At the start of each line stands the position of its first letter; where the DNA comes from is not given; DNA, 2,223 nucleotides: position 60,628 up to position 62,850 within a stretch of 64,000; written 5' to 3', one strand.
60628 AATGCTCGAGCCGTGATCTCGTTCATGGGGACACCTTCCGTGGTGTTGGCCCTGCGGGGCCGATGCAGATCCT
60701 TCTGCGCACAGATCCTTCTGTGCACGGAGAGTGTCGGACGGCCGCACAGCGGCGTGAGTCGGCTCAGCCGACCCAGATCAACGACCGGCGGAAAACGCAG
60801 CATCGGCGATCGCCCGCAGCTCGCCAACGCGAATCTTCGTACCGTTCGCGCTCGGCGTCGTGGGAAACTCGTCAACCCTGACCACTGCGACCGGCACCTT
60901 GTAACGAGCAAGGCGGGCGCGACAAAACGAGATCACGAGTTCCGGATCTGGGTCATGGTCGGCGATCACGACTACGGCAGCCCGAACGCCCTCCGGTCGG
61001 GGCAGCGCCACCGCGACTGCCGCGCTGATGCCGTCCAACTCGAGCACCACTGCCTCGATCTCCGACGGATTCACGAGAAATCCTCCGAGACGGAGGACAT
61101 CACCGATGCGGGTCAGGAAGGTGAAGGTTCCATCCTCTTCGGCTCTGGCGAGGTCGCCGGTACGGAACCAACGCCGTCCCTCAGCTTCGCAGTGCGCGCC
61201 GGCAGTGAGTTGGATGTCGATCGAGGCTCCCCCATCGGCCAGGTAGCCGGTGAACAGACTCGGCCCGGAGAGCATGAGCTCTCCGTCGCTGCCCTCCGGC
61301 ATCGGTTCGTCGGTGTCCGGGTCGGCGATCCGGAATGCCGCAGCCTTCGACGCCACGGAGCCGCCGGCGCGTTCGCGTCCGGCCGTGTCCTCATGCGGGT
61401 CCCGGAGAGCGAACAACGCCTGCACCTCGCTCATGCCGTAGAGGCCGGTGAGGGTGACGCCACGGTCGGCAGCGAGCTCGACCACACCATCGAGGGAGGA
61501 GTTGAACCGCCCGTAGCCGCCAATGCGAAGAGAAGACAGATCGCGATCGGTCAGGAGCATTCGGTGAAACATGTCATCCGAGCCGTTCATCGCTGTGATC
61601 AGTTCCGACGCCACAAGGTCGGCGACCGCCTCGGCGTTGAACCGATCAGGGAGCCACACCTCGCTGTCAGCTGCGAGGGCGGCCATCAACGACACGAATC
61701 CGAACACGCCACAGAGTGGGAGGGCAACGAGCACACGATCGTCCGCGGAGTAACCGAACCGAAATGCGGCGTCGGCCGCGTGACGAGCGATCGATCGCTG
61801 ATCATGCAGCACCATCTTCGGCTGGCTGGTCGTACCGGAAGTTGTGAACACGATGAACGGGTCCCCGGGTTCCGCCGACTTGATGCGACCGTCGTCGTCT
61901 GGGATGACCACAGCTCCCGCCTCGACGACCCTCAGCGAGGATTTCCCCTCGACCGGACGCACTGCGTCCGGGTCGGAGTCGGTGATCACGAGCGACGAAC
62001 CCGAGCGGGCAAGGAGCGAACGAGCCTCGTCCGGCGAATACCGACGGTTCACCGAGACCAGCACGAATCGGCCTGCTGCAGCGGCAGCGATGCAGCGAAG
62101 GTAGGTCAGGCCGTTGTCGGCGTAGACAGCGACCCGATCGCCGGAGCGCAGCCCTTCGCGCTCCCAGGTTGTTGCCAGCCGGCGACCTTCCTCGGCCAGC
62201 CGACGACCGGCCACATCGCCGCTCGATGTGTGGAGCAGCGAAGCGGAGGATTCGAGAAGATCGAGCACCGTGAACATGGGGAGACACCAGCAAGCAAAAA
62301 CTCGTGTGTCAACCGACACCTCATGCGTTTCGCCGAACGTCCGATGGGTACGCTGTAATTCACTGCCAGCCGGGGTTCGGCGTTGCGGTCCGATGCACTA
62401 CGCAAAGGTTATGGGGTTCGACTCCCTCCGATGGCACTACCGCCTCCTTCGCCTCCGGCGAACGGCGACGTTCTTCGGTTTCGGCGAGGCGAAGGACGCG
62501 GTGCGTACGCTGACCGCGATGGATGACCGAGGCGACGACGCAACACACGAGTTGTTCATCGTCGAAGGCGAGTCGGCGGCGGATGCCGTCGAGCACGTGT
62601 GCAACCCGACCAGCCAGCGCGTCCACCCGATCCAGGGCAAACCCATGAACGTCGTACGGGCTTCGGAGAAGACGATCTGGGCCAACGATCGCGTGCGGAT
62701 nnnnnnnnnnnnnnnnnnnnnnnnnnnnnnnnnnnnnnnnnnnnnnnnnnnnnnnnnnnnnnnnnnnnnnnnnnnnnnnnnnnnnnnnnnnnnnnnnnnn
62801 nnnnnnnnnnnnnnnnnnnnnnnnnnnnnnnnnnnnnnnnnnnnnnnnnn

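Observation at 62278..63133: Free-standing GyrB/ParE C-terminal half (Toprim + tail) with altered metal-binding motif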

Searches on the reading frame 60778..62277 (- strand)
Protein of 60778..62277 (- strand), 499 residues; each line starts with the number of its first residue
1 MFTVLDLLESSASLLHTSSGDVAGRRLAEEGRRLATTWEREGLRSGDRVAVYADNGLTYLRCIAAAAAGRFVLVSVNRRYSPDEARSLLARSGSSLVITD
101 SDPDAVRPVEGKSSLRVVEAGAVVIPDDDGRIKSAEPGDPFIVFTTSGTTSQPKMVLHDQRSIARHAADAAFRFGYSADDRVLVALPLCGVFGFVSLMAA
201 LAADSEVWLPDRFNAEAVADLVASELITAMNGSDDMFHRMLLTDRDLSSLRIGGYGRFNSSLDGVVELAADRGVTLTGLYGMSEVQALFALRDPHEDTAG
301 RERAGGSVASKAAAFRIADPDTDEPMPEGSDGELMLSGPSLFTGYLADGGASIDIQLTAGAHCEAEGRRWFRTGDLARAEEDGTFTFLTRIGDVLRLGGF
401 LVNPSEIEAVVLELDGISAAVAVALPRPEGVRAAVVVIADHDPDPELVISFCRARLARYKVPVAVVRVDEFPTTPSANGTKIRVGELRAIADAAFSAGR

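Call 86: search_protein_families(library=ncbifam, proteins=[window:60778-62277:-], max_evalue=0.00001)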
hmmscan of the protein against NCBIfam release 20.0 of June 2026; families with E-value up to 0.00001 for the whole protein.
window:60778-62277:- (499 aa): 95 families (the best 25 are shown)
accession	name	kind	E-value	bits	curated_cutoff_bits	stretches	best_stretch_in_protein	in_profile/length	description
NF004814.0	PRK06164.1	equivalog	1.9e-113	379.9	677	2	133-495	176-534/540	acyl-CoA synthetase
NF004837.0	PRK06187.1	subfamily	1.2e-56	192.1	476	2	135-476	167-510/531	long-chain-fatty-acid--CoA ligase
NF006181.0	PRK08314.1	subfamily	7e-51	173.1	705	1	133-477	199-543/563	long-chain-fatty-acid--CoA ligase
NF006182.0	PRK08316.1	subfamily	6.5e-49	166.8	663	1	26-477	41-506/523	fatty acyl-CoA synthetase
NF004114.0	PRK05605.1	equivalog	8e-46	156.5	766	1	132-474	215-555/575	long-chain-fatty-acid--CoA ligase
NF006572.0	PRK09088.1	equivalog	3.2e-45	154.7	696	1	31-489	38-485/491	acyl-CoA synthetase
NF005801.1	PRK07656.1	equivalog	4.9e-45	154.1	657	2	127-477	153-492/500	FadD3 family acyl-CoA ligase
TIGR01923.1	menE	equivalog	6.9e-45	153.7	330.15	1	27-482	5-437/442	o-succinylbenzoate--CoA ligase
TIGR01733.1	AA-adenyl-dom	subfamily_domain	1e-44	153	317.4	1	26-421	4-408/409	amino acid adenylation domain-containing protein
NF002966.0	PRK03640.1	equivalog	2.3e-42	145.2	556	1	25-478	31-470/483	o-succinylbenzoate--CoA ligase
NF005702.0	PRK07514.1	subfamily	5e-42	143.9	558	1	21-473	29-485/506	malonyl-CoA synthase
NF004511.1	PRK05852.1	equivalog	1.3e-39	136.2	650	1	18-475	23-491/505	FadD7 family fatty acid--CoA ligase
NF009233.0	PRK12583.1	subfamily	6.8e-39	133.7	832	1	133-487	196-549/558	fatty acid CoA ligase family protein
NF005307.0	PRK06839.1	equivalog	1.6e-38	132.6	748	1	23-478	29-483/496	o-succinylbenzoate--CoA ligase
NF004808.0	PRK06155.1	equivalog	7e-38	130.2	722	1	25-488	50-519/542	ATP-dependent acyl-CoA ligase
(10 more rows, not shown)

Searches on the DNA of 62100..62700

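Call 29: search_rna_families(source=window, start=62100, end=62700, threshold=evalue, max_evalue=10, show_alignments=3)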
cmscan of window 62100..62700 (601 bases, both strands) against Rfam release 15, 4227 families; matches with E-value up to 10: 2.
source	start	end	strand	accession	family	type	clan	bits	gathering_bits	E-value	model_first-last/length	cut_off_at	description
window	62439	62502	-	RF03207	mir-3960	Gene; miRNA;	-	20.4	73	2.4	1-73/73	no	mir-3960 microRNA precursor family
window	62186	62250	-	RF01549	TB8Cs2H1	Gene; snRNA; snoRNA; HACA-box;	-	14.4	40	5.2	1-65/65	no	Trypanosomatid snoRNA TB8Cs2H1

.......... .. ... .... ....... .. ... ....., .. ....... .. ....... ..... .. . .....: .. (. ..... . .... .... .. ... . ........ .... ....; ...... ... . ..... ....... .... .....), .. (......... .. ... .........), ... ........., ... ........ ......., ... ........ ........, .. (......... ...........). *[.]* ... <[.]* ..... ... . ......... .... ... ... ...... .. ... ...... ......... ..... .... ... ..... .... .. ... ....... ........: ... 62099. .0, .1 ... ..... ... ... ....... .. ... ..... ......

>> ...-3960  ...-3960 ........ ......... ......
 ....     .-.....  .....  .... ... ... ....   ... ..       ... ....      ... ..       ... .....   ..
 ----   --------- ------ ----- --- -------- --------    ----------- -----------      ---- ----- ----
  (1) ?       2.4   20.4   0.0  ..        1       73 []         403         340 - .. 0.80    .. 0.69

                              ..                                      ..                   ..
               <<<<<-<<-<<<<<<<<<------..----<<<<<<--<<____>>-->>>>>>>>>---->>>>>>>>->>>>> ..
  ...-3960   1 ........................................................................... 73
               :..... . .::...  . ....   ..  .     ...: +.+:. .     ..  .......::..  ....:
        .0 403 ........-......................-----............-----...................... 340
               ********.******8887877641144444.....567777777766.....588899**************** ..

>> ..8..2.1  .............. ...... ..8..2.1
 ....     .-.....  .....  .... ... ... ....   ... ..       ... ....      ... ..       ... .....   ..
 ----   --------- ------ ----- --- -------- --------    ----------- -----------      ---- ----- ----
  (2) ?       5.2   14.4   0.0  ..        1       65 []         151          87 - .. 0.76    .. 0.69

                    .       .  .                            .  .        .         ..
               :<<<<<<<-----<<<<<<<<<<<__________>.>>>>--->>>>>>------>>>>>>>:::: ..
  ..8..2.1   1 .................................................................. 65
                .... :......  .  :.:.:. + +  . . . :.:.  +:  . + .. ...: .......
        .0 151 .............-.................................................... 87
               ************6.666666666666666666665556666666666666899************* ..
